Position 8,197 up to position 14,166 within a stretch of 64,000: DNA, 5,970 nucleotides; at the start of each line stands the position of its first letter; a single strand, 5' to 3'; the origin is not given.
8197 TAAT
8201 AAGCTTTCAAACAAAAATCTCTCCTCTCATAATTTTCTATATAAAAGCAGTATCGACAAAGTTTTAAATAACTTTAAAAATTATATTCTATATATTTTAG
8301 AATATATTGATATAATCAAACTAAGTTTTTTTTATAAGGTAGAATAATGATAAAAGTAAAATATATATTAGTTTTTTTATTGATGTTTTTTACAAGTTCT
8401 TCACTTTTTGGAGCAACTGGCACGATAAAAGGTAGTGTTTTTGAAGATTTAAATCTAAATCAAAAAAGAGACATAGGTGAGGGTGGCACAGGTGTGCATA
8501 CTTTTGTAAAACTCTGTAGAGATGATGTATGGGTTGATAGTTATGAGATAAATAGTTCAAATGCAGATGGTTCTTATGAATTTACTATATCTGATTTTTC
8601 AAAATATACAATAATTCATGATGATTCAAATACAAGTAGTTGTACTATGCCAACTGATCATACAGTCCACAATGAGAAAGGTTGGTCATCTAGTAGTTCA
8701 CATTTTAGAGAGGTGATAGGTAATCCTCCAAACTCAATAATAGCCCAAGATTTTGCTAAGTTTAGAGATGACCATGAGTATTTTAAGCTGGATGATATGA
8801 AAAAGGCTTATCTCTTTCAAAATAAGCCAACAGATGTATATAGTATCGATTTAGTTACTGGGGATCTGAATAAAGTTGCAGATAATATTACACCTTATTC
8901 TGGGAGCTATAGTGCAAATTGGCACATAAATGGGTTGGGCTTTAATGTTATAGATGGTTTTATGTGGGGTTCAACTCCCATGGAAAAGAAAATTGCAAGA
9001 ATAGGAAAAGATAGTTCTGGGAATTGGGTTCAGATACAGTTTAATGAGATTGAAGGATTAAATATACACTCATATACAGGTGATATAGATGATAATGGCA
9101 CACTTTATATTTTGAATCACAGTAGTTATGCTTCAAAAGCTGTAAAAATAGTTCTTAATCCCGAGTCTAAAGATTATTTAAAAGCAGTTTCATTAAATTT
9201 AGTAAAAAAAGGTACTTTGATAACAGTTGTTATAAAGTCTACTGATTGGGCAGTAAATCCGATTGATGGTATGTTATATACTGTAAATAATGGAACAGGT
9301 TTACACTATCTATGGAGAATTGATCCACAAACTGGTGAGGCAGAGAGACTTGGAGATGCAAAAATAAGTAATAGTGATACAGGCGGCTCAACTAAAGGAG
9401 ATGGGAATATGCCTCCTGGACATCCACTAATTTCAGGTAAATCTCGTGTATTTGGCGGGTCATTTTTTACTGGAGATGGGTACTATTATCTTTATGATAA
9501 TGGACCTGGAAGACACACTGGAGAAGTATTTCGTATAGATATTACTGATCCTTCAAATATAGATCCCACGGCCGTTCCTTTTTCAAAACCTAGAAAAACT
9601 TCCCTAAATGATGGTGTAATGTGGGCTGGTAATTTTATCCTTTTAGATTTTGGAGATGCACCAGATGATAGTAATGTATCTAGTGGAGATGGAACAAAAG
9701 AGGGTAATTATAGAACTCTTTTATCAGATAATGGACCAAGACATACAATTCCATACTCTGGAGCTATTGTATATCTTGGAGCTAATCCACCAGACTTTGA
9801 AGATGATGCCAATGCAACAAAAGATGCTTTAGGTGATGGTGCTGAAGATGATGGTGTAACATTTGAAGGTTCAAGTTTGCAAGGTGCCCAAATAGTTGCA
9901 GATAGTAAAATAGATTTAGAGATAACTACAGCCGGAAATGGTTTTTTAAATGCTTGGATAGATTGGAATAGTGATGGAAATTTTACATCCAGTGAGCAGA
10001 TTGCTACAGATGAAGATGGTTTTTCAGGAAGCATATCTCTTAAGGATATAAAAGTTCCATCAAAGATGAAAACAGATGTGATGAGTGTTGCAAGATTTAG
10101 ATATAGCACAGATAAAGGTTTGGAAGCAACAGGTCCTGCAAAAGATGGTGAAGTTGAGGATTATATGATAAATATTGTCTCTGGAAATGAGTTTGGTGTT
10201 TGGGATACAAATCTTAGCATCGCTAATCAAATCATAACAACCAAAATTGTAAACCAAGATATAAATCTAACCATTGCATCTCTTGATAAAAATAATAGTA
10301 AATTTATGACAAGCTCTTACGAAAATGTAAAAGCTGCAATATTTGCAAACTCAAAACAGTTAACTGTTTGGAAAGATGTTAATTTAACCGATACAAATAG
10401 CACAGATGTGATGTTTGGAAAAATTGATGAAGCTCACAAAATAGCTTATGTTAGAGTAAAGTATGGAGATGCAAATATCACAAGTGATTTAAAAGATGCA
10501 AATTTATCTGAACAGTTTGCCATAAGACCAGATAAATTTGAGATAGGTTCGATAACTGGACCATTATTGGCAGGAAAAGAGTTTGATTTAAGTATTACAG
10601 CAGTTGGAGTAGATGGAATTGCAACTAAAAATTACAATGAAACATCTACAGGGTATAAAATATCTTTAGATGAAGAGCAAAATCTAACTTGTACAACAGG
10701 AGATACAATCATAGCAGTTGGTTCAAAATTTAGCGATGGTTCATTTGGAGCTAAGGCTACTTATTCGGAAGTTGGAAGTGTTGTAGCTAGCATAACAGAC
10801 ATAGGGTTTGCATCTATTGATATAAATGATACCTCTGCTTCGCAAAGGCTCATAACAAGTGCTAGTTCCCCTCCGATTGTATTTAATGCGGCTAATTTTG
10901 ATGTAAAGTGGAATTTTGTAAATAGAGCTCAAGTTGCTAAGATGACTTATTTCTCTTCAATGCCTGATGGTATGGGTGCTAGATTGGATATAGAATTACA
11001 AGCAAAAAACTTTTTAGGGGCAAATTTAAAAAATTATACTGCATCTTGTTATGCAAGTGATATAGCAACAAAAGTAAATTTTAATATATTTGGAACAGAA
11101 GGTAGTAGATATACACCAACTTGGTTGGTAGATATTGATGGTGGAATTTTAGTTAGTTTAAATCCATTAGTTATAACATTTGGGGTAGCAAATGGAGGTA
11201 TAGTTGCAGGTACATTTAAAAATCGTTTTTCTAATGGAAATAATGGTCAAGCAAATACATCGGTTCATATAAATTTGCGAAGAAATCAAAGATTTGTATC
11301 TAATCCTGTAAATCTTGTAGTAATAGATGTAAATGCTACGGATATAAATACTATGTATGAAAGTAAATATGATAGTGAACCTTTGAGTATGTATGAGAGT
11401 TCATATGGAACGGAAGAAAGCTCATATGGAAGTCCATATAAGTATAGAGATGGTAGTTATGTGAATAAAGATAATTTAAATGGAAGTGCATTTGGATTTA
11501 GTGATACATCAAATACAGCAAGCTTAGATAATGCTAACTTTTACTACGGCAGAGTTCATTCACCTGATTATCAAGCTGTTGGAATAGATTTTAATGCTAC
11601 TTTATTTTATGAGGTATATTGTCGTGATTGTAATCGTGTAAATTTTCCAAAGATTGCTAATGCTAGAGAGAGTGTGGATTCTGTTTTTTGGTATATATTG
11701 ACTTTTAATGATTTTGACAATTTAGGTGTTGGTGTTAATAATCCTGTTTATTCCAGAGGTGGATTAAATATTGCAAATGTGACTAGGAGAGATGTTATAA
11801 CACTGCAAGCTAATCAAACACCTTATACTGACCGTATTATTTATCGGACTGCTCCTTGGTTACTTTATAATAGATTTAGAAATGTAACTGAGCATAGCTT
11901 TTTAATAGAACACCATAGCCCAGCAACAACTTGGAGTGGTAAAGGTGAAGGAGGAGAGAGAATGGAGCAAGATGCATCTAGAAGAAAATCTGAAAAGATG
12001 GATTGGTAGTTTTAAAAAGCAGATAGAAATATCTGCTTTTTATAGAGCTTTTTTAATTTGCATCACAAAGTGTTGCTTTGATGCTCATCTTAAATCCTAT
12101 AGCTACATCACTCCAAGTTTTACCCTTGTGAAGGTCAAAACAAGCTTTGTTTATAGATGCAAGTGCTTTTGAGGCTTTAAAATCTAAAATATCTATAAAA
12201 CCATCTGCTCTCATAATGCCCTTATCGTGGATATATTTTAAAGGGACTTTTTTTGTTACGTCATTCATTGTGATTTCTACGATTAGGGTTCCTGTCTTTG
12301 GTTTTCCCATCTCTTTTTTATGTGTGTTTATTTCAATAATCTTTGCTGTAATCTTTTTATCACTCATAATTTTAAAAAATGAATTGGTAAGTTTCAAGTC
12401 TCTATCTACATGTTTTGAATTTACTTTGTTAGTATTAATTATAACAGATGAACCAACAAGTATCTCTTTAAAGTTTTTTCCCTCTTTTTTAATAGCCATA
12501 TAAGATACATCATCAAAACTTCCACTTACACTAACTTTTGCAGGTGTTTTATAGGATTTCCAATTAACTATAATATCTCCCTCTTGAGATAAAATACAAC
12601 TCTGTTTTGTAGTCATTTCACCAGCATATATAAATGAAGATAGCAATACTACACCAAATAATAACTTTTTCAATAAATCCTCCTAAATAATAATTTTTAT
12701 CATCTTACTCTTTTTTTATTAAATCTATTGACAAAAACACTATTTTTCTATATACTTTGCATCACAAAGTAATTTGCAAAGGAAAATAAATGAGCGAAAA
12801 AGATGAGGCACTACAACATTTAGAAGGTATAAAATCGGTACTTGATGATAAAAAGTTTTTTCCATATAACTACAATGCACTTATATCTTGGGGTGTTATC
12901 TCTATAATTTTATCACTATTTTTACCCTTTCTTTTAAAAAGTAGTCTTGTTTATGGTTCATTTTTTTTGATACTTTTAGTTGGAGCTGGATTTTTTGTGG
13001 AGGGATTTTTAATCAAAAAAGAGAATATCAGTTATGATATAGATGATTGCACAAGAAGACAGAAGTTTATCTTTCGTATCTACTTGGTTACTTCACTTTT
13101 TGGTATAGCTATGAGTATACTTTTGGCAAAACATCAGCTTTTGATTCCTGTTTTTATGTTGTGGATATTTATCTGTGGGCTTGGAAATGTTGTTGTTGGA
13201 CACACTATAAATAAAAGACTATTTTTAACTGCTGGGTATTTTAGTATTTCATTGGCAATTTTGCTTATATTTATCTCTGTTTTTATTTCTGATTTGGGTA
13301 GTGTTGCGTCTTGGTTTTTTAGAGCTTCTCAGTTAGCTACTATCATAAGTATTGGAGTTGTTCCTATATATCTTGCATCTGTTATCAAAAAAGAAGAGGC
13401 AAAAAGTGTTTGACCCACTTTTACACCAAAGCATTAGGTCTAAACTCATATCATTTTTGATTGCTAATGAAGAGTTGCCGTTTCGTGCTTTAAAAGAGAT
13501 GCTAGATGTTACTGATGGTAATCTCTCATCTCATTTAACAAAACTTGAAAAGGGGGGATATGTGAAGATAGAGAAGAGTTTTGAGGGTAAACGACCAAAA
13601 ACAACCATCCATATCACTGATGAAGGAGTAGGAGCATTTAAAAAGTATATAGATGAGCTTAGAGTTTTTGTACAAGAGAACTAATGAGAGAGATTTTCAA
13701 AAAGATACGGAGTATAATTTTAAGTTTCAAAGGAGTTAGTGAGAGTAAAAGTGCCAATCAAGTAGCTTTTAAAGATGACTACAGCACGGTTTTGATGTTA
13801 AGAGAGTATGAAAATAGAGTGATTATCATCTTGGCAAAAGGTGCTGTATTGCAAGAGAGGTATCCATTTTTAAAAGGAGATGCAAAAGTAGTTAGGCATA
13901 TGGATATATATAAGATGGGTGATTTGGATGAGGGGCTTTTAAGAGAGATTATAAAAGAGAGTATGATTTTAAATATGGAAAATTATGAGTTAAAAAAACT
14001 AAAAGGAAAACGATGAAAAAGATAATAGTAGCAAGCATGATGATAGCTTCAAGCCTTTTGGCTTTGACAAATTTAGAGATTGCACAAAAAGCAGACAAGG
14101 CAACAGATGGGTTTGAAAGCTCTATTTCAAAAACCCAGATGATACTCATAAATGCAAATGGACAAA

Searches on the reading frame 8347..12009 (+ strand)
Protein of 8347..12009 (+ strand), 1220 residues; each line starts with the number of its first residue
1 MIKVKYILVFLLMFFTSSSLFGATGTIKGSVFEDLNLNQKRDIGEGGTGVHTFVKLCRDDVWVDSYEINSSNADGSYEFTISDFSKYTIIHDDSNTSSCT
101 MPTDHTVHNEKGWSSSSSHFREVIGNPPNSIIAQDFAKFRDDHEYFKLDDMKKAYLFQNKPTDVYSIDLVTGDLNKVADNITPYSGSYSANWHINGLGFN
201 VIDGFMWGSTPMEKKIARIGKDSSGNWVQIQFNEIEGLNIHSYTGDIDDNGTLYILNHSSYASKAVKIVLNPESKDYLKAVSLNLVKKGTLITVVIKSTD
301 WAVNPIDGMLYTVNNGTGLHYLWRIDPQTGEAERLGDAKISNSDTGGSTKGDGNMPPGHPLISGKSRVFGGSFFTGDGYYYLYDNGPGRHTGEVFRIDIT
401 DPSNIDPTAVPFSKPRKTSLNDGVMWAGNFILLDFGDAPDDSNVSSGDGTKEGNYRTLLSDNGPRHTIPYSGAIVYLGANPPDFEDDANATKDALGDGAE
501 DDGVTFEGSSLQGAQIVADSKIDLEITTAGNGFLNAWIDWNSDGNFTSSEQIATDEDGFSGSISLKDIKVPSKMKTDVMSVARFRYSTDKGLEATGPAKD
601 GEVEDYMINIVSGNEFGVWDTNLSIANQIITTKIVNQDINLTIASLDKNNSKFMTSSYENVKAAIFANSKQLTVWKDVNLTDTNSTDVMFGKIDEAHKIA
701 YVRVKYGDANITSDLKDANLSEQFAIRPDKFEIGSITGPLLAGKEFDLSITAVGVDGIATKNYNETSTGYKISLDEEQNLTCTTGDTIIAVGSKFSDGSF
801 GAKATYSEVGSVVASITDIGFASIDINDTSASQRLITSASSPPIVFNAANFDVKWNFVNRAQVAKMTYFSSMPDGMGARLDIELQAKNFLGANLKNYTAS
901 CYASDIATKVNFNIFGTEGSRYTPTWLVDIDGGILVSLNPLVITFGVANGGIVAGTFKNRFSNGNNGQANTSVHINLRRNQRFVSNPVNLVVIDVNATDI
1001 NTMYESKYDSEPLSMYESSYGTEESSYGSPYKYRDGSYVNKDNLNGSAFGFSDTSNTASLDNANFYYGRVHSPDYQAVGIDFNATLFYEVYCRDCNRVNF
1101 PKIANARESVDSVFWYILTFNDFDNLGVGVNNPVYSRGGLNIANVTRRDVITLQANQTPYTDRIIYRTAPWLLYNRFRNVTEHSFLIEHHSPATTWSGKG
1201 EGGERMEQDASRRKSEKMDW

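Call 5: search_protein_families(library=pfam, proteins=[window:8347-12009:+])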
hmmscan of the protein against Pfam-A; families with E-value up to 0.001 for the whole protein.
window:8347-12009:+ (1220 aa): 1 family
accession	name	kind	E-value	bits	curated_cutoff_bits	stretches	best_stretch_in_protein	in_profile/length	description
PF20009.4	GEVED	-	6.8e-13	49.7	24.4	1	534-609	2-78/78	GEVED domain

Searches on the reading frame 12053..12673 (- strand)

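Call 9: search_protein_families(library=pfam, proteins=[window:12053-12673:-])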
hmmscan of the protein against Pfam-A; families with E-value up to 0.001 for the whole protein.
window:12053-12673:- (206 aa): 1 family
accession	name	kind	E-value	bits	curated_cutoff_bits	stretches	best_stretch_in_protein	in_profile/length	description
PF04264.18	YceI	-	1.8e-07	32.1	23.7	1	48-174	21-130/150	YceI-like domain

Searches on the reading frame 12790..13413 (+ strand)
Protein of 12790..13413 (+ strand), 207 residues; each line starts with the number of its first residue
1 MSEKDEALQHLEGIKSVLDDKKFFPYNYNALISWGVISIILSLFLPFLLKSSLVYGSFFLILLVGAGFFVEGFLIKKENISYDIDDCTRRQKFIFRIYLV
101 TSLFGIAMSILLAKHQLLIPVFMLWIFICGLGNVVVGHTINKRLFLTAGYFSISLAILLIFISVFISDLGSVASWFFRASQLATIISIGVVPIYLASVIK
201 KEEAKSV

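Call 9: search_protein_families(library=pfam, proteins=[window:12790-13413:+])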
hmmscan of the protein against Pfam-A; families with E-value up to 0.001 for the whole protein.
window:12790-13413:+ (207 aa): 0 families

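Call 38: search_protein_families(library=pfam, proteins=[window:12790-13413:+], max_evalue=1)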
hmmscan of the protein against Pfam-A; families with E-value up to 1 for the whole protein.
window:12790-13413:+ (207 aa): 2 families
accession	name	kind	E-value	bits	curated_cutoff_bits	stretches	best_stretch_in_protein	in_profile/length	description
PF04123.18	DUF373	-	0.13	12.1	28.3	1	15-190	145-331/335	Domain of unknown function (DUF373)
PF07695.17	7TMR-DISM_7TM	-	0.78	10.1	29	0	41-188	53-195/205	7TM diverse intracellular signalling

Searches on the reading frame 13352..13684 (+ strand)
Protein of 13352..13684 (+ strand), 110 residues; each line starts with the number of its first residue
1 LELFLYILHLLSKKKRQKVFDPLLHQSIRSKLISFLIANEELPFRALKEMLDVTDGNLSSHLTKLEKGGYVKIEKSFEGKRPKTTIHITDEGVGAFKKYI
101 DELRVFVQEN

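Call 9: search_protein_families(library=pfam, proteins=[window:13352-13684:+])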
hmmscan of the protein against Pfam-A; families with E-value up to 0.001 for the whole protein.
window:13352-13684:+ (110 aa): 5 families
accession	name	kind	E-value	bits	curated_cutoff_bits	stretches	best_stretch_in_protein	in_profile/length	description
PF13601.12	HTH_34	-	6.8e-27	93.9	27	1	28-106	1-79/80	Winged helix DNA-binding domain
PF12802.13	MarR_2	-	9.6e-06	26.1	27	1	32-81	10-60/61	MarR family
PF01022.26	HTH_5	-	1.2e-05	25.5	22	1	28-72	3-46/47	Bacterial regulatory protein, arsR family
PF13412.12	HTH_24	-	7.3e-05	22.7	21.9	1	28-72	4-48/48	Winged helix-turn-helix DNA-binding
PF13463.12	HTH_27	-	0.00092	19.9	22.2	0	39-92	16-68/68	Winged helix DNA-binding domain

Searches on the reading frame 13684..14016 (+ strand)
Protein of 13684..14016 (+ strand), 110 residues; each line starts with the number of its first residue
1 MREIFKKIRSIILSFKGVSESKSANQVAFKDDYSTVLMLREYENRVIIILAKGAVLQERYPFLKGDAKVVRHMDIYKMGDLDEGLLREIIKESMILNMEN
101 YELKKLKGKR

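Call 10: search_protein_families(library=pfam, proteins=[window:13684-14016:+])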
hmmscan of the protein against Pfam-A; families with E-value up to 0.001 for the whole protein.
window:13684-14016:+ (110 aa): 2 families
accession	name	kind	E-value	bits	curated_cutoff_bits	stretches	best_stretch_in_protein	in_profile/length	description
PF08818.16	DUF1801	-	3.2e-06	27.9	27.2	1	2-94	2-85/85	Domain of unknown function (DU1801)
PF18899.5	DUF5655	-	0.00054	20.4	24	1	2-95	13-107/109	Domain of unknown function (DUF5655)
